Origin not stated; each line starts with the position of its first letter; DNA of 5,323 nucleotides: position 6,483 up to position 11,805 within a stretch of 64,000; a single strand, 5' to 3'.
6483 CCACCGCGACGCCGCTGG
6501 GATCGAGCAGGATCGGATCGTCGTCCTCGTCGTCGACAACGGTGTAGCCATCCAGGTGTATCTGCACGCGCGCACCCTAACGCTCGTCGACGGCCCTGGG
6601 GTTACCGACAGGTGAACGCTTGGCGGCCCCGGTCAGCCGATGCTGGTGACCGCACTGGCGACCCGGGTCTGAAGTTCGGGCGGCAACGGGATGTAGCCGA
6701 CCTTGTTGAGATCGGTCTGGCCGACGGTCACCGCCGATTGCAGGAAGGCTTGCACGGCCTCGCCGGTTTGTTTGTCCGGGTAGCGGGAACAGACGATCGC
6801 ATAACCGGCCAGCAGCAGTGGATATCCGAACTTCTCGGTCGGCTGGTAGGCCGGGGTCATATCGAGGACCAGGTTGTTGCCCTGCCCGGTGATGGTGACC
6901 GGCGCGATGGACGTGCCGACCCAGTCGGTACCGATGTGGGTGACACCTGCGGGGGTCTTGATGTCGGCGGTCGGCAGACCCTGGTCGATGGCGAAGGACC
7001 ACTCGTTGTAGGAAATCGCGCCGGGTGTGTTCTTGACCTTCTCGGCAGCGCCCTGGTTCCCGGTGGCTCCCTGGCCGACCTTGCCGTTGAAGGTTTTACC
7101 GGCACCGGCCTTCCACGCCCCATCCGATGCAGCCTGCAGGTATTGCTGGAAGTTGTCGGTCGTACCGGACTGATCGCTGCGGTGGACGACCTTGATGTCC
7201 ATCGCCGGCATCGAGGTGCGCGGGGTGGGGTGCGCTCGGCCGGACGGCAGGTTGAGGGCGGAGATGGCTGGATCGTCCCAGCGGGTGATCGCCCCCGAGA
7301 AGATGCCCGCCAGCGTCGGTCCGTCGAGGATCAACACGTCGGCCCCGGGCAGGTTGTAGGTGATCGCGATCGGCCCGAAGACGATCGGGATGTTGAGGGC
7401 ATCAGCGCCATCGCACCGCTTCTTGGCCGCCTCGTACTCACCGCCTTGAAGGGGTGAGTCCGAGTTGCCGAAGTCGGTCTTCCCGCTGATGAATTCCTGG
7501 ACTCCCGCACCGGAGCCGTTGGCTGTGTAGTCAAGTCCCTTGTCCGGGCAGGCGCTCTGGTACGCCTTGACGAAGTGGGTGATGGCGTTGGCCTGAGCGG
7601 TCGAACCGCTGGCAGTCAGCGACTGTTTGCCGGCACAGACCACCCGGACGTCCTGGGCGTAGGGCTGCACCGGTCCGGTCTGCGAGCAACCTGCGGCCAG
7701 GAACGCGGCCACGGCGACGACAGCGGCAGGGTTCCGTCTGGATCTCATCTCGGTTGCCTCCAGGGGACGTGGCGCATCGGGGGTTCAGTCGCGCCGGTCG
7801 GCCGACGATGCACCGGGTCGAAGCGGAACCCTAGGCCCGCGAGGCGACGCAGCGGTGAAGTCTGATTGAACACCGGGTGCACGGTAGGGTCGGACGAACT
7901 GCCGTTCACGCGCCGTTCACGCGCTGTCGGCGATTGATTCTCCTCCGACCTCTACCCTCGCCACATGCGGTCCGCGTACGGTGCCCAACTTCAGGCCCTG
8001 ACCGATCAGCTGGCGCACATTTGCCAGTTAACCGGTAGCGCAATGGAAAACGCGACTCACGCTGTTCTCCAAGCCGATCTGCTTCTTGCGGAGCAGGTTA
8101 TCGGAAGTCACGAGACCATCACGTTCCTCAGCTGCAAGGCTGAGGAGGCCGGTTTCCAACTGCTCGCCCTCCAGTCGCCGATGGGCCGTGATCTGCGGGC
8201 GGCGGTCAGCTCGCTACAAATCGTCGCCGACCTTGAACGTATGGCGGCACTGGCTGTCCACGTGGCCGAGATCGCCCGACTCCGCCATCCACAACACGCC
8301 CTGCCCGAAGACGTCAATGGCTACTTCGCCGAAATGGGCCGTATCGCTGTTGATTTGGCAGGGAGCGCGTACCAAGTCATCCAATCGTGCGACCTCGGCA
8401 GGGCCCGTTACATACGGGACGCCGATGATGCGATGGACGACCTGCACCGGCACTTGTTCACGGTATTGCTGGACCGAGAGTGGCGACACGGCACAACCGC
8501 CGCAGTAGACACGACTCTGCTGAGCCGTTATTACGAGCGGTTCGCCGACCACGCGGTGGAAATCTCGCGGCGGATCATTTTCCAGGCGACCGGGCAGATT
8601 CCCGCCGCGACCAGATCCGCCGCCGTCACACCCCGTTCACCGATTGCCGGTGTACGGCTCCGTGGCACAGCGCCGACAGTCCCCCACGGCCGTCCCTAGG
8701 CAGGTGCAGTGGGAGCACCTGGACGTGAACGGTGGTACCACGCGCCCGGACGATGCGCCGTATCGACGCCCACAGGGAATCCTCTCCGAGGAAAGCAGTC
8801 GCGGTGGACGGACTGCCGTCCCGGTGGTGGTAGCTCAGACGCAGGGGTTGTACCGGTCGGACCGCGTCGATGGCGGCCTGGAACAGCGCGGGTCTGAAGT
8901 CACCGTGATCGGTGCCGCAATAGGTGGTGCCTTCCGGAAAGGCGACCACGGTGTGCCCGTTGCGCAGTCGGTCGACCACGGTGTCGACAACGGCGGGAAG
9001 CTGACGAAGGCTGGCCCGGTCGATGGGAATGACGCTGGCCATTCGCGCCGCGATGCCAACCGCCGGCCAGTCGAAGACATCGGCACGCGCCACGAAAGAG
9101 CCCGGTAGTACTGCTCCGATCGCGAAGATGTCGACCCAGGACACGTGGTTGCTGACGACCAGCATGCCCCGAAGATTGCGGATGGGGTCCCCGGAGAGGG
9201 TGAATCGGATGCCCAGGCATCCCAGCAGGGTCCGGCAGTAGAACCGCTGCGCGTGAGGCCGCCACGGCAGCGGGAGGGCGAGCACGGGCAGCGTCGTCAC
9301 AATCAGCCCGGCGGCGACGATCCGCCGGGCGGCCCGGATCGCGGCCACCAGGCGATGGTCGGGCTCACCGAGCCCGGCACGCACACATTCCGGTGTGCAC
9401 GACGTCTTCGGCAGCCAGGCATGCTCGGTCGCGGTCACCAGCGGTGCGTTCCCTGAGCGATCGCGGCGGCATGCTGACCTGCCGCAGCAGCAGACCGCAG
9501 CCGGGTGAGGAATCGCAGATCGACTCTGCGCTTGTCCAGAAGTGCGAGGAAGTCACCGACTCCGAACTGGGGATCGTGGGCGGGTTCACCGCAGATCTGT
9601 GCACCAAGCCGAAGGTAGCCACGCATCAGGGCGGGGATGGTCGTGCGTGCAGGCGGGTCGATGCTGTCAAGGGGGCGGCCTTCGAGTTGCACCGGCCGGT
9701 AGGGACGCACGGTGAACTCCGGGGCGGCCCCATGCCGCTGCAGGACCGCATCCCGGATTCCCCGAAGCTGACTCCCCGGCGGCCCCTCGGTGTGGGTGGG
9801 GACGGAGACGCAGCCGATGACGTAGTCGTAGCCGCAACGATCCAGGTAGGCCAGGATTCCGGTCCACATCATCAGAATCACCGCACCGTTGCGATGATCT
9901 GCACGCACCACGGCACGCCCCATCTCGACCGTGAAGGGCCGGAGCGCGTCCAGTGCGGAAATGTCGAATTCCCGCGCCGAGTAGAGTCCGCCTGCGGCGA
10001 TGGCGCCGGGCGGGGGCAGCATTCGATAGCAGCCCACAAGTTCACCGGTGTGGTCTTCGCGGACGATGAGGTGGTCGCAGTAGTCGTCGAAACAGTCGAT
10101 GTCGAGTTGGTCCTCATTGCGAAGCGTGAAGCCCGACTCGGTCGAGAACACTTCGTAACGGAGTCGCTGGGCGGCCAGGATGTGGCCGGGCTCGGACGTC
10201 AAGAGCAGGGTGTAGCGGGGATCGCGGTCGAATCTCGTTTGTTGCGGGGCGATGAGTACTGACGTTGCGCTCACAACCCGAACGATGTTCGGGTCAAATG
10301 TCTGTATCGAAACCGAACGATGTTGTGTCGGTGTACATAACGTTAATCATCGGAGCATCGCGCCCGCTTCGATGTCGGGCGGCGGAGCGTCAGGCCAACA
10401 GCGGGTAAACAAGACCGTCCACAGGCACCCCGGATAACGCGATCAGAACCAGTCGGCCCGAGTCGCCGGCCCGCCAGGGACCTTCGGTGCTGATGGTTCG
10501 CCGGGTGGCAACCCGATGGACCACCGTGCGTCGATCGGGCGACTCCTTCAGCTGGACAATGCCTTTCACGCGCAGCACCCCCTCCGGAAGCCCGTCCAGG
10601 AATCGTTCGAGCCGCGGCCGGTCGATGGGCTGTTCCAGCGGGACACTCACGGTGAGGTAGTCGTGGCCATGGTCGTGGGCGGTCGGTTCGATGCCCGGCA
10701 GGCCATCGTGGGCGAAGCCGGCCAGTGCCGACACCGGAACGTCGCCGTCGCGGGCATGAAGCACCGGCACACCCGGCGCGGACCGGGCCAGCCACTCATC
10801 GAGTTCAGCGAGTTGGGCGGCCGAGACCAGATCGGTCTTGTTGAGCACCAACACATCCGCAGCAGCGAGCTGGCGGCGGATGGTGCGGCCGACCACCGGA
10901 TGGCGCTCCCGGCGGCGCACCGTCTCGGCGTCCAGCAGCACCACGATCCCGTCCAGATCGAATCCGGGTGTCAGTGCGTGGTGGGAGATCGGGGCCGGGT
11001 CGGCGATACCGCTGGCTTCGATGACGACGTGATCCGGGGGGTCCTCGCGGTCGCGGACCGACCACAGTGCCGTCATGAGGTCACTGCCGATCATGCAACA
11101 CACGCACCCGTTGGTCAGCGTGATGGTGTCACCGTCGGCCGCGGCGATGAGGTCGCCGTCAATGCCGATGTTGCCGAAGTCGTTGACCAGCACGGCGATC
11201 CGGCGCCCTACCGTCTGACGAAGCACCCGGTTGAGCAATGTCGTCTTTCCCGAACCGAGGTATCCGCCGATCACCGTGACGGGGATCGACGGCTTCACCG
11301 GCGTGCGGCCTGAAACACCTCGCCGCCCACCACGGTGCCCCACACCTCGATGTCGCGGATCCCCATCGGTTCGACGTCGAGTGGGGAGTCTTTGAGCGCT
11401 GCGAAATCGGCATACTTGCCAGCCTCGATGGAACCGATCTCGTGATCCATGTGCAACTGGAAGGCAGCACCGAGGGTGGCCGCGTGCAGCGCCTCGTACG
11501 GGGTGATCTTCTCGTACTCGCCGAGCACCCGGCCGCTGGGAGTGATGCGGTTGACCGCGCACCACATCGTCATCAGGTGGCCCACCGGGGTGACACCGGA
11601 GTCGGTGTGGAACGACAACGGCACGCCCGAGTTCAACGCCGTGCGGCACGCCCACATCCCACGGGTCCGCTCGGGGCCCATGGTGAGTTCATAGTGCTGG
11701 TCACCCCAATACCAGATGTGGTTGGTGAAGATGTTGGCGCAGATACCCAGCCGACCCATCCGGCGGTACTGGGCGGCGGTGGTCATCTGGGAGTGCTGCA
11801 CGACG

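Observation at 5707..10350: Compact accessory phosphate-starvation module: ppk2, pstS, phoU and olsBA-like genes sharing PHO-like boxes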

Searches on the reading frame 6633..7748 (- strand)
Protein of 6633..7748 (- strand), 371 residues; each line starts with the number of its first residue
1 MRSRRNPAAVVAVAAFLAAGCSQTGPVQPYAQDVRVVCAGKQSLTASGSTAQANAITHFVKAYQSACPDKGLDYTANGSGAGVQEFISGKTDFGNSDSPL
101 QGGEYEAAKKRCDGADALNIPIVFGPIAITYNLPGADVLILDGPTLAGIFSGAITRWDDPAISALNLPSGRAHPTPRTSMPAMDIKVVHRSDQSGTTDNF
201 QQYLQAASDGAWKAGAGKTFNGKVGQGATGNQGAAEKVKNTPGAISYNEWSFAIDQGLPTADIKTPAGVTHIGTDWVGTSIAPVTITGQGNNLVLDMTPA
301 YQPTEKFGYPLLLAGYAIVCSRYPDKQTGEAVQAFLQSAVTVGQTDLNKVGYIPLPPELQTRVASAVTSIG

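Call 3: search_protein_families(library=pfam, proteins=[window:6633-7748:-])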
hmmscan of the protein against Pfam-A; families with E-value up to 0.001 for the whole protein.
window:6633-7748:- (371 aa): 2 families
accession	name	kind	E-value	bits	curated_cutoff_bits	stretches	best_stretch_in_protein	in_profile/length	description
PF12849.12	PBP_like_2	-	2.8e-43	149.1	27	1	42-337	10-261/267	PBP superfamily domain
PF01547.30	SBP_bac_1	-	2.9e-10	41.1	26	1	48-336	7-297/307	Bacterial extracellular solute-binding protein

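Call 4: search_protein_families(library=ncbifam, proteins=[window:6633-7748:-])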
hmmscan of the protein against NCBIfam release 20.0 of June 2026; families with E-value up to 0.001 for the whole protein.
window:6633-7748:- (371 aa): 3 families
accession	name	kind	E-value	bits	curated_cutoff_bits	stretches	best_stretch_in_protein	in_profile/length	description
TIGR00975.1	3a0107s03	equivalog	1.6e-88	296.9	205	1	44-370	1-314/315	phosphate ABC transporter substrate-binding protein PstS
NF008171.0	PRK10918.1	equivalog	2.4e-34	118.9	339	1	40-366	25-332/346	phosphate ABC transporter substrate-binding protein PstS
TIGR02136.1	ptsS_2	subfamily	4.7e-23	81.8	206.6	1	11-256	10-225/295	phosphate ABC transporter substrate-binding protein PstS family protein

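Call 25: find_related_loci(query=window:6633-7748:-, collection=genome_contigs, flank=10000)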
Query window:6633-7748:- (371 aa) in genome_contigs; peptide patterns used: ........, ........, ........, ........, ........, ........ (x = any residue, [..] = any of these).
308 stretches matched a pattern; 113 encode a relative of the query (tblastn E <= 1e-3); the best 80 are kept; 80 distinct loci.
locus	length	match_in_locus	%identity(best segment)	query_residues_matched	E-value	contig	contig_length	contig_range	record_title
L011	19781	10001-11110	83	1-370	0e+0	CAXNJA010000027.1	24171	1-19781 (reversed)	MAG: Mycobacterium sp. isolate MiE-16apr19-173 genome assembly, contig: MiE-16apr19-C3677, whole genome shotgun sequence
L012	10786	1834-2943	78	1-370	0e+0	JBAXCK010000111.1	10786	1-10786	MAG: Mycobacteriaceae bacterium isolate ELA191 MAG191_111, whole genome shotgun sequence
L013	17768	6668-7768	80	5-371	0e+0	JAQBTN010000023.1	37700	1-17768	MAG: Actinomycetota bacterium isolate casp150-mb.119 NODE_2837_length_37700_cov_0.185500, whole genome shotgun sequence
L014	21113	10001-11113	79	1-370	0e+0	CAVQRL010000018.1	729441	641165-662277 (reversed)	MAG: uncultured Actinomycetota bacterium isolate MFD09779.bin.3.436 genome assembly, contig: contig_7816, whole genome s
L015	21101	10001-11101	78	4-370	0e+0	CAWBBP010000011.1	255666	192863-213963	MAG: uncultured Actinomycetota bacterium isolate MFD09779.bin.1.219 genome assembly, contig: contig_38111, whole genome 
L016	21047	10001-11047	84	22-370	0e+0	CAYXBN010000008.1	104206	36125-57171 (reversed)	MAG TPA_asm: uncultured Mycobacterium sp. isolate SRP318679_co1_10 genome assembly, contig: NODE_240_length_104206_cov_4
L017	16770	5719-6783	81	16-370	0e+0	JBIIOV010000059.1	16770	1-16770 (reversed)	MAG: Mycobacterium sp. isolate ME2002-11-07_3300042865_group1_bin166 Rohwer_bin210_scaffold_1025_c1, whole genome shotgu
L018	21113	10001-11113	77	4-370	0e+0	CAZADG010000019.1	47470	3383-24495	MAG TPA_asm: uncultured Mycobacterium sp. isolate SRP318679_co1_30 genome assembly, contig: NODE_1143_length_47470_cov_1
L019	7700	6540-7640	77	4-370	0e+0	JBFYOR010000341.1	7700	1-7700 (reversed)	MAG: Mycobacterium sp. isolate PPR_0132 PPR_0132_bin.85.fa_k121_962069, whole genome shotgun sequence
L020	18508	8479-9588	78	1-370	0e+0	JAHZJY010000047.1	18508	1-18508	MAG: Actinomycetes bacterium isolate O_S4.2_bin.13 k141_103808, whole genome shotgun sequence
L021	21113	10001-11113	77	1-370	0e+0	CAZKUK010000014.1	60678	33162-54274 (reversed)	MAG TPA_asm: uncultured Mycobacterium sp. isolate binchicken_co334_239 genome assembly, contig: NODE_697_length_60678_co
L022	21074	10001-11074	77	13-370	0e+0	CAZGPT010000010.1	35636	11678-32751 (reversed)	MAG TPA_asm: uncultured Mycobacterium sp. isolate binchicken_co334_67 genome assembly, contig: NODE_1916_length_35636_co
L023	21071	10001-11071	73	4-370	4e-180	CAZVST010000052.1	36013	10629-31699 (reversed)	MAG TPA_asm: uncultured Mycobacterium sp. isolate SRP242652_co2_113 genome assembly, contig: NODE_1354_length_36013_cov_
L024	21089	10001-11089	71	8-370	4e-175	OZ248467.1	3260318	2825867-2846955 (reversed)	Mycobacteriaceae bacterium isolate MiE-22 genome assembly, chromosome: MiE-22-c1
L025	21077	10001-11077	64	1-370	2e-152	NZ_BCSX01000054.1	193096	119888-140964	Mycolicibacterium brisbanense strain JCM15654, whole genome shotgun sequence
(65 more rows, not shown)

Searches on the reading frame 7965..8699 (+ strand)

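Call 3: search_protein_families(library=pfam, proteins=[window:7965-8699:+])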
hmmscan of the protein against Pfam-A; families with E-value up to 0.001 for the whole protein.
window:7965-8699:+ (244 aa): 1 family
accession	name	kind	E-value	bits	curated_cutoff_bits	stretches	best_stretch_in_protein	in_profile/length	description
PF01895.24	PhoU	-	1.5e-26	93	23.5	2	17-103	2-88/89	PhoU domain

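Call 4: search_protein_families(library=ncbifam, proteins=[window:7965-8699:+])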
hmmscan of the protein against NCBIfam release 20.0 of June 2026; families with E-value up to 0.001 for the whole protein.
window:7965-8699:+ (244 aa): 2 families
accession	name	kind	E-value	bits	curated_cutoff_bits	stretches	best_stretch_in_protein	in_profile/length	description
TIGR02135.1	phoU_full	equivalog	3.5e-48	164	130.25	1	4-212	2-211/212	phosphate signaling complex protein PhoU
NF008332.0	PRK11115.1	equivalog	3.4e-13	49.6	342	1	5-211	14-220/239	phosphate signaling complex protein PhoU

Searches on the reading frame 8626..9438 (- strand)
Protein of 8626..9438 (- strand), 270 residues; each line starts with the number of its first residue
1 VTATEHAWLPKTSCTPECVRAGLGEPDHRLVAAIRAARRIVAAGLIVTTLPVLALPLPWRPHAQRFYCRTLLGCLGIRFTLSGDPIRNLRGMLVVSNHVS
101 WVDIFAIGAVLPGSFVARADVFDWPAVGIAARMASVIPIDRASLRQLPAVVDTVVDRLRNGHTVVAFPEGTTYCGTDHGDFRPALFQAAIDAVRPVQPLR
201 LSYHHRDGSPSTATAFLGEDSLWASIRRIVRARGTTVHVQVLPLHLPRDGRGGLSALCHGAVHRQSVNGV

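Call 3: search_protein_families(library=pfam, proteins=[window:8626-9438:-])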
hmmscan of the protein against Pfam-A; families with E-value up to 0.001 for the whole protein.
window:8626-9438:- (270 aa): 1 family
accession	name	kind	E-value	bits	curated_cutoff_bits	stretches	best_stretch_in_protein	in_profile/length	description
PF01553.26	Acyltransferase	-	1.3e-24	86.9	23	1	81-201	4-131/132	Acyltransferase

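Call 4: search_protein_families(library=ncbifam, proteins=[window:8626-9438:-])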
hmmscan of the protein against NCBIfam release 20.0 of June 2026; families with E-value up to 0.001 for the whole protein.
window:8626-9438:- (270 aa): 4 families
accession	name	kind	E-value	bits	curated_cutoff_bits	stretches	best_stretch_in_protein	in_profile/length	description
NF052552.1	LyOrLpactfOlsARHOCB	equivalog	3.9e-31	108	300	1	51-262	49-264/271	lyso-ornithine lipid O-acyltransferase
NF052553.1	LyOrLpactfOlsABRUA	equivalog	1.6e-30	106.1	300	1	40-211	16-193/263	lyso-ornithine lipid O-acyltransferase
TIGR00530.1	AGP_acyltrn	subfamily_domain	4.8e-23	81.3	102.95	1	90-201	16-129/130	1-acylglycerol-3-phosphate O-acyltransferase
NF006386.0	PRK08633.1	equivalog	9.8e-12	43.4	1221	1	89-187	440-537/1147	acyl-[ACP]--phospholipid O-acyltransferase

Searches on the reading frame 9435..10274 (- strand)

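Call 3: search_protein_families(library=pfam, proteins=[window:9435-10274:-])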
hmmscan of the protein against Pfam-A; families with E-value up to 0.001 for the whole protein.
window:9435-10274:- (279 aa): 2 families
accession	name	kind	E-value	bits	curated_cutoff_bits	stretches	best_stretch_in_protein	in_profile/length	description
PF13444.12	Acetyltransf_5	-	1.5e-32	112.8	22.4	1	38-137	1-101/102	Acetyltransferase (GNAT) domain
PF21926.2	FeeM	-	0.00067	19.9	27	0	34-157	1-123/158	N-acyl amino acid synthase FeeM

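Call 4: search_protein_families(library=ncbifam, proteins=[window:9435-10274:-])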
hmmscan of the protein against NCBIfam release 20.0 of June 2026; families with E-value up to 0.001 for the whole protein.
window:9435-10274:- (279 aa): 7 families
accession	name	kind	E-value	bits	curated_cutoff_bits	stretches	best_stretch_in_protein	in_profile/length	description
NF052555.1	OrAlActfOlsBBRUA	equivalog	2.3e-34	119.1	320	1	25-260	27-271/278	l-ornithine N(alpha)-acyltransferase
NF052554.1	OrAlActfOlsBRHOCB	equivalog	1.3e-33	116.9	350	1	17-253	4-247/256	L-ornithine N(alpha)-acyltransferase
NF052615.1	orn_lipid_OlsF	equivalog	2.3e-13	49.6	620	1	55-161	341-452/570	bifunctional ornithine lipid synthase OlsF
TIGR03694.1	exosort_acyl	subfamily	4.6e-10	39.3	111.95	1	34-88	21-77/241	PEP-CTERM/exosortase system-associated acyltransferase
NF010408.0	PRK13834.1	subfamily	5.4e-05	22.8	292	1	35-150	21-141/207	acyl-homoserine-lactone synthase TraI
NF053696.1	GlyAclTfGlsBBct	equivalog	6e-05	22.3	300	1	29-130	40-147/303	glycine N(alpha)-acyltransferase GlsB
NF052393.1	AHserLSynTraI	equivalog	0.00026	20.3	250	1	34-153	20-144/212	acyl-homoserine-lactone synthase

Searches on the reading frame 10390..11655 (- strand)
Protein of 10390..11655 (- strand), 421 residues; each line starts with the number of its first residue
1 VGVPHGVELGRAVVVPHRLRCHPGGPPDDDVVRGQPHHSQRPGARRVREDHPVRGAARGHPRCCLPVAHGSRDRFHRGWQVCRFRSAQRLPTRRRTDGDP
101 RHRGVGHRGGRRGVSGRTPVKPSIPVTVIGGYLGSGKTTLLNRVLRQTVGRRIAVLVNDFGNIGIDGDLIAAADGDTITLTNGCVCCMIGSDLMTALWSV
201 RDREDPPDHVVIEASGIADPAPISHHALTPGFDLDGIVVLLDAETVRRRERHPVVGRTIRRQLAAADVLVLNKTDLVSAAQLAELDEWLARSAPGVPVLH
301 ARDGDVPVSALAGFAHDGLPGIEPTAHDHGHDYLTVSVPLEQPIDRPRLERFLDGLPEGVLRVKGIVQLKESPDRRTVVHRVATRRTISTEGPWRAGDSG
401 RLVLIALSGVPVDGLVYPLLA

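Call 3: search_protein_families(library=pfam, proteins=[window:10390-11655:-])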
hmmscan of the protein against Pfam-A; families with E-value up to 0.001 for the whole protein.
window:10390-11655:- (421 aa): 2 families
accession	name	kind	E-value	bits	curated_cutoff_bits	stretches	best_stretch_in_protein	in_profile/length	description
PF02492.25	cobW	-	2e-48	164.8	20.7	1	125-298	1-178/180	CobW/HypB/UreG, nucleotide-binding domain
PF07683.19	CobW_C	-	4.1e-13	49.5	22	1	336-406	4-78/94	Cobalamin synthesis protein cobW C-terminal domain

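Call 4: search_protein_families(library=ncbifam, proteins=[window:10390-11655:-])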
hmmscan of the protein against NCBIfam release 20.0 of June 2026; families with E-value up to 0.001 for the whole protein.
window:10390-11655:- (421 aa): 6 families
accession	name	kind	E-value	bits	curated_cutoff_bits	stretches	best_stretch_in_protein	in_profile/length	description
TIGR02475.1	CobW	equivalog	2e-47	161.7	332.1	2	123-246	3-136/342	cobalamin biosynthesis protein CobW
NF008578.0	PRK11537.1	equivalog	1.5e-34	119.7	361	1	123-383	3-277/318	GTPase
NF038288.1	chaper_GTP_ZigA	equivalog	8.8e-32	110.5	600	1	124-225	1-108/390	zinc metallochaperone GTPase ZigA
NF041053.1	CobW_rel_Se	equivalog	4.9e-14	52.4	180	1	127-300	4-180/195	CobW-related selenoprotein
NF047431.1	hiber_recruit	equivalog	1.1e-06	27.9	375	0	260-396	173-317/402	ribosome hibernation factor-recruiting GTPase MRF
TIGR00073.1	hypB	equivalog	5.3e-05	22.8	121.2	1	132-281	38-173/217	hydrogenase nickel incorporation protein HypB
